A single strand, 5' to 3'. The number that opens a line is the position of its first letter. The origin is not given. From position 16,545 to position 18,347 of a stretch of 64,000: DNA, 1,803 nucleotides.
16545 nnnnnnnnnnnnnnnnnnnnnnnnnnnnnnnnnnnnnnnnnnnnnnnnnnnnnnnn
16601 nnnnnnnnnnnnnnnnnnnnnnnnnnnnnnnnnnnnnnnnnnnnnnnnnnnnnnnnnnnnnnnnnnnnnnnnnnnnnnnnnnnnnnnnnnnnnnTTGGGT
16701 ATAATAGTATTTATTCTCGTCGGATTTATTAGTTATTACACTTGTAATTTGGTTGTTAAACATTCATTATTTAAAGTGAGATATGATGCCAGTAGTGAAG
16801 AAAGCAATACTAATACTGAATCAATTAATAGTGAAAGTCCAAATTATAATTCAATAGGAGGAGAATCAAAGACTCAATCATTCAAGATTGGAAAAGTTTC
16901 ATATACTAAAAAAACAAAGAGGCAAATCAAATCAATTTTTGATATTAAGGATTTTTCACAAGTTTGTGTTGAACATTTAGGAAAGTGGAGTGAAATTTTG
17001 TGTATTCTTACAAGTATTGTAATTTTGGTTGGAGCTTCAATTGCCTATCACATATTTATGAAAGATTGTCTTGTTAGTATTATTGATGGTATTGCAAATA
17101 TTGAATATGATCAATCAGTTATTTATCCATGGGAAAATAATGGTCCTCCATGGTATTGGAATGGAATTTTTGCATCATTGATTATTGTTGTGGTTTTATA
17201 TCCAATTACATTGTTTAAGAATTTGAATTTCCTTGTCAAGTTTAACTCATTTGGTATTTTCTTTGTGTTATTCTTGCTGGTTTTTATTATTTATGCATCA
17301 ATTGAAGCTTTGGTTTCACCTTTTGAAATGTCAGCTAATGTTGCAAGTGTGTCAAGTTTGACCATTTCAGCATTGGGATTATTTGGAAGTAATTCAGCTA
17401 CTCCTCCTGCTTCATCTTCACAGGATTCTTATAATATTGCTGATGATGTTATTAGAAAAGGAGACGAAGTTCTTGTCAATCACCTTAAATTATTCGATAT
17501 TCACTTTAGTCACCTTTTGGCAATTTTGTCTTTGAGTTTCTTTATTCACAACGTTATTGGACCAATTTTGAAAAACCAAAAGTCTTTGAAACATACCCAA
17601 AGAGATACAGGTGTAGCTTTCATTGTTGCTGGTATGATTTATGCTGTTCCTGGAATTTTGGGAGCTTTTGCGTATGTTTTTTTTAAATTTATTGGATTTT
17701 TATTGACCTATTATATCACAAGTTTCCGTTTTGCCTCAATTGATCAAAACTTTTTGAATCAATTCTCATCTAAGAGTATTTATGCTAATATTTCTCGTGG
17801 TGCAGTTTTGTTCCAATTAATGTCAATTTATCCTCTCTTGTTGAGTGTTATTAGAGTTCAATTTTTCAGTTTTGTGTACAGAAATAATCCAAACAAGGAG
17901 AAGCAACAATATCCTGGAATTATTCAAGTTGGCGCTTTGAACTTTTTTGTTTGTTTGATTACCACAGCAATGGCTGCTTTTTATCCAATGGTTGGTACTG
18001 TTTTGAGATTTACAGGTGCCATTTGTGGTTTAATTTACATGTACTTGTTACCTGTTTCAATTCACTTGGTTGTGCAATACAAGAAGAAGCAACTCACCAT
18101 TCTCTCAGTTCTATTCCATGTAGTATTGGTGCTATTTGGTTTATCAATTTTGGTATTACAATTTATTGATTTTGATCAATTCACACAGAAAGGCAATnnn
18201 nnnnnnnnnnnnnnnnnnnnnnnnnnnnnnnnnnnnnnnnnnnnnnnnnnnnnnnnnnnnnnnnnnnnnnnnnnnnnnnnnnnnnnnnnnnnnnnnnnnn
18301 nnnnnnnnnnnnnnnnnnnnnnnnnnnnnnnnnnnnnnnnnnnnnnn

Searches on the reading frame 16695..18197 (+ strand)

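Call 31: search_protein_families(library=pfam, max_evalue=0.001, proteins=[window:16695-18197:+])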
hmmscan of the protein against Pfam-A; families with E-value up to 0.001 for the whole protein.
window:16695-18197:+ (501 aa): 1 family
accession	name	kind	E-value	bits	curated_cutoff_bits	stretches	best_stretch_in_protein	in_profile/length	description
PF01490.24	Aa_trans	-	6.8e-13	48.5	25.6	2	84-215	68-184/410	Transmembrane amino acid transporter protein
